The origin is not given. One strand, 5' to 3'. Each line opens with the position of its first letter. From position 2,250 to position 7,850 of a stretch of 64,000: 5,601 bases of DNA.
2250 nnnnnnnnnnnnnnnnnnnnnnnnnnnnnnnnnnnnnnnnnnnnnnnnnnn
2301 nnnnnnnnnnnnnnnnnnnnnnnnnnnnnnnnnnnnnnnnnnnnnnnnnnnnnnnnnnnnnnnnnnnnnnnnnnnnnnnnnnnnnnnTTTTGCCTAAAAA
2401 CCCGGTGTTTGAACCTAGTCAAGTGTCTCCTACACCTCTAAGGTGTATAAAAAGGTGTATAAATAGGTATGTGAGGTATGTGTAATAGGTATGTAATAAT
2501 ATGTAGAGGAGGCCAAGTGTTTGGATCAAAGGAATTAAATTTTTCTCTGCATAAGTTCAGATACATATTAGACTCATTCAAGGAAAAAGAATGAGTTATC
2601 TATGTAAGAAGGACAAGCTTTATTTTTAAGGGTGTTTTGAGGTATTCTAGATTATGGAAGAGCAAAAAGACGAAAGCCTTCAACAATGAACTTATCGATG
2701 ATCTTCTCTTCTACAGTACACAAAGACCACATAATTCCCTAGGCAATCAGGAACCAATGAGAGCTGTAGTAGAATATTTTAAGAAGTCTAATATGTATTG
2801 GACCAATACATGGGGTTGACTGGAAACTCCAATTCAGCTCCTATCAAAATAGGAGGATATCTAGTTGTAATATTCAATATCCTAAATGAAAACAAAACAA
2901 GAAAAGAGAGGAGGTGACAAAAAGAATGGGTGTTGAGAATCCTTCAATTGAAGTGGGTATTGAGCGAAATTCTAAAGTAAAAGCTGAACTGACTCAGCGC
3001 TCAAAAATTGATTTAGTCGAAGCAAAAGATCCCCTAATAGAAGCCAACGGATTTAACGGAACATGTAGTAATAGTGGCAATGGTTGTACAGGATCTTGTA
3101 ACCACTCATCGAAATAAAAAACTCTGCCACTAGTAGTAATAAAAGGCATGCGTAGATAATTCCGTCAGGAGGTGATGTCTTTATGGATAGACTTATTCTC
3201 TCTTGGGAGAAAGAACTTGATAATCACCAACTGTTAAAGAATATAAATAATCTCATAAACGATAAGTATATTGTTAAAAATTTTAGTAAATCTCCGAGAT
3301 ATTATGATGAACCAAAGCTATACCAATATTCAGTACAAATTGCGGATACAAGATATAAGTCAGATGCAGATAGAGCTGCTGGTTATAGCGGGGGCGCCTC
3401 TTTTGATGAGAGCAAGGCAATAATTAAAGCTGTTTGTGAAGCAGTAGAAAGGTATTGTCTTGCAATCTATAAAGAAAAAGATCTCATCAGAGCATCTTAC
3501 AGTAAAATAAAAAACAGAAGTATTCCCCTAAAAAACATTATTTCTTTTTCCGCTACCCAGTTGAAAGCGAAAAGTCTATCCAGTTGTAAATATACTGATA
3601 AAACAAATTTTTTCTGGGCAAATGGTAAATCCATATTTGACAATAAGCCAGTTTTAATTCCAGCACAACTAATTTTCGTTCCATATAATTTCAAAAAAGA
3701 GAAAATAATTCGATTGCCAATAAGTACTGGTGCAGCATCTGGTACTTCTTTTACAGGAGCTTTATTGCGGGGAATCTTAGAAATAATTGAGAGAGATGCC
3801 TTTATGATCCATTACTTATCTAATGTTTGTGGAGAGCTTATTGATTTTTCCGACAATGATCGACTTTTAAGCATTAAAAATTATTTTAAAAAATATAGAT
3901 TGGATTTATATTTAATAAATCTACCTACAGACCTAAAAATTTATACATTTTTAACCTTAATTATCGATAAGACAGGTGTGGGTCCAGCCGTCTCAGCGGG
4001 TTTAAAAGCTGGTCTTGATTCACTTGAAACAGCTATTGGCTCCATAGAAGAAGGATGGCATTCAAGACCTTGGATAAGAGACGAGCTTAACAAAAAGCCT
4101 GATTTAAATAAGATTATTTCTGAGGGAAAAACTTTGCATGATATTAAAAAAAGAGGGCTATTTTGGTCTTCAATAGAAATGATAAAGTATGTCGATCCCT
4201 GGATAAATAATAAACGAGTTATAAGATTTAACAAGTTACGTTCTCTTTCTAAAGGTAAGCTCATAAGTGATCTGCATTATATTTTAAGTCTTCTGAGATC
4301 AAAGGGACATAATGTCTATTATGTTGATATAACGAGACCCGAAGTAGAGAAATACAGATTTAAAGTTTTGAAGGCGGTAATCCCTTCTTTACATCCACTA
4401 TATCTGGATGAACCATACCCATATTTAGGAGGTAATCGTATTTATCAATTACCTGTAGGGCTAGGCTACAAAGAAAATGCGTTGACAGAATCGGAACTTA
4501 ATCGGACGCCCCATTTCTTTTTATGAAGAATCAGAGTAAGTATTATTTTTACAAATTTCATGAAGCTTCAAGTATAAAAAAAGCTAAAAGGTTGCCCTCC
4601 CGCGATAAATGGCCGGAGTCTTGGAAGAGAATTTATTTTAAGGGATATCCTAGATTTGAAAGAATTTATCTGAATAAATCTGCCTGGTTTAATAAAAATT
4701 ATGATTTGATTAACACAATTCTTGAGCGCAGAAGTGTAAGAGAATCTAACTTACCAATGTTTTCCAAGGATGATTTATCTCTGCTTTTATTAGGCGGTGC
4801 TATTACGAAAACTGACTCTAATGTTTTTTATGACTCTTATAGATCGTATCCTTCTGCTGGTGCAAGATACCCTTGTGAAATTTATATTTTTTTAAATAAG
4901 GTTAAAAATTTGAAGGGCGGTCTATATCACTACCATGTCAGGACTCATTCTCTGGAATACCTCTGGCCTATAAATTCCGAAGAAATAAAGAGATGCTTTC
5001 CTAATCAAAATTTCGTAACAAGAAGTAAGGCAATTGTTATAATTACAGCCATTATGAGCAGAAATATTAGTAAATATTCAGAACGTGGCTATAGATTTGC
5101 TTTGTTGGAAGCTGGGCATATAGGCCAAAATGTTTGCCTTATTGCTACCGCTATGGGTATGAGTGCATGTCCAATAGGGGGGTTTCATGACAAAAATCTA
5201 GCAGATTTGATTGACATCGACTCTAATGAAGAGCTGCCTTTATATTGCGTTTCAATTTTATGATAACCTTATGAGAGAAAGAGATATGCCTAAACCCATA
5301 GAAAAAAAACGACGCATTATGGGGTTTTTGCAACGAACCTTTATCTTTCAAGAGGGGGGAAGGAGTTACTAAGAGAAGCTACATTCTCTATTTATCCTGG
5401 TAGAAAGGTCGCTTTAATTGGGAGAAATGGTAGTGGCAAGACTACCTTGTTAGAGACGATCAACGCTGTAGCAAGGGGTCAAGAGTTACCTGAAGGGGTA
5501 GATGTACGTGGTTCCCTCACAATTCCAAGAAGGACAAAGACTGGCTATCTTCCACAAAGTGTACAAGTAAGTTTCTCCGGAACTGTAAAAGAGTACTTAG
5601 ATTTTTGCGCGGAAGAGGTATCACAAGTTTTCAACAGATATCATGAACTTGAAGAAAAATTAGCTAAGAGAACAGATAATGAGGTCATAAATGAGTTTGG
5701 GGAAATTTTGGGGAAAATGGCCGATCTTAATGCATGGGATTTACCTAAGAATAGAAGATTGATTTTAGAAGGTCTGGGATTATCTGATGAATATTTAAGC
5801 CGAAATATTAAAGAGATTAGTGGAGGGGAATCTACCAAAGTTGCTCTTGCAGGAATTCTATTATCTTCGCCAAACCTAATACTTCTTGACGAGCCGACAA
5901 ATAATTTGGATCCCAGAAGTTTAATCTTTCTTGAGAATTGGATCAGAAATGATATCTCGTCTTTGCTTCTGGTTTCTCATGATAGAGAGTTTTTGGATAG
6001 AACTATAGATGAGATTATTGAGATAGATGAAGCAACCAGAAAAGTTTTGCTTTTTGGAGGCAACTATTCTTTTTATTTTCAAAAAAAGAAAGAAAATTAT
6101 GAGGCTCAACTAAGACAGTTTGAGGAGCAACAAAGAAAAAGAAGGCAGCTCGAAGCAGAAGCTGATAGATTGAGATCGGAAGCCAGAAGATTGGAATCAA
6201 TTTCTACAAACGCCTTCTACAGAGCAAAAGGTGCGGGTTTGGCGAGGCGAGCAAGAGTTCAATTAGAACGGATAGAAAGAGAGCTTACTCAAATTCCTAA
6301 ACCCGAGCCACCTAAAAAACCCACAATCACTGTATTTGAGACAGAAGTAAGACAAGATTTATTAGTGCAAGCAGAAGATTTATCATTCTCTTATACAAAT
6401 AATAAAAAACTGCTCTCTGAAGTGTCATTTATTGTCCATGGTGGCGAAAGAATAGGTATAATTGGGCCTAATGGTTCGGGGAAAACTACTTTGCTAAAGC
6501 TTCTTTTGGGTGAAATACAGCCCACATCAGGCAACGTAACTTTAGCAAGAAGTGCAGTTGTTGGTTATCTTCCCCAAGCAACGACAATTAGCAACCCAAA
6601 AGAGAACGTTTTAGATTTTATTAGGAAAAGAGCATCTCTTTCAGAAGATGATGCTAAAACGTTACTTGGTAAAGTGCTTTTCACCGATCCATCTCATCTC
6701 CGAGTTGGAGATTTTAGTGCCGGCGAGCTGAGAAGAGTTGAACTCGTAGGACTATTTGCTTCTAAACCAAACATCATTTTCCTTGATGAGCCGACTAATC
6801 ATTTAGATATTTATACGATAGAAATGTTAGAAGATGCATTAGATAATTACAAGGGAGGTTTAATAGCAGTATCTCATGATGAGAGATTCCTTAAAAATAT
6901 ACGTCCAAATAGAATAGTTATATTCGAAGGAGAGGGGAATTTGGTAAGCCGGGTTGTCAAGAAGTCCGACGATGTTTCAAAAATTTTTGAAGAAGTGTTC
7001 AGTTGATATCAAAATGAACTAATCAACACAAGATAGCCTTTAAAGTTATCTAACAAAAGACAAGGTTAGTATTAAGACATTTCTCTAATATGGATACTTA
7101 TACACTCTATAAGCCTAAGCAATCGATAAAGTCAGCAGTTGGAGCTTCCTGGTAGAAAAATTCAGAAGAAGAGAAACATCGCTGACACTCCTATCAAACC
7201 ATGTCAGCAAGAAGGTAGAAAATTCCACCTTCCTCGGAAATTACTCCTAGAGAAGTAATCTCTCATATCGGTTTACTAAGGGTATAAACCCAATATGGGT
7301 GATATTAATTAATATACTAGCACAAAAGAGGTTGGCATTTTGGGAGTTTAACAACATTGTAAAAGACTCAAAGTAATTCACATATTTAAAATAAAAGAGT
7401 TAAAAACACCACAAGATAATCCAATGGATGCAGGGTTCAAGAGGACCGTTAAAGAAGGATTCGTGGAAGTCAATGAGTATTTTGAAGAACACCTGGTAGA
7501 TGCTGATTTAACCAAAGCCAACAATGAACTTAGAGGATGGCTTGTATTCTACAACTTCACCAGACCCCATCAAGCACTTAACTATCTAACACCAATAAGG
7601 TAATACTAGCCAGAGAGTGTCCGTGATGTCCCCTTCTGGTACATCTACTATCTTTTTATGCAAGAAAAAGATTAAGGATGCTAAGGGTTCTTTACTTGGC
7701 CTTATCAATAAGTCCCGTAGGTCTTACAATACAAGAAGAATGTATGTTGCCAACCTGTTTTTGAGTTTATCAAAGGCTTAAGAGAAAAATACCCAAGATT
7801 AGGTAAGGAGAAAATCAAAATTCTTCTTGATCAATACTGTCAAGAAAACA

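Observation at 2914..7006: Compact LAP/TOMM cluster (precursor, standalone YcaO, SagB dehydrogenase) directly followed by an ABC-F ATPase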

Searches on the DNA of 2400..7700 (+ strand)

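Call 55: search_dna_similar(query=window:2400-7700:+, collection=plasmids, mode=near, max_rows=5)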
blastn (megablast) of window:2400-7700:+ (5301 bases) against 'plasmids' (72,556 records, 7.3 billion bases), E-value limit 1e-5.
No match.
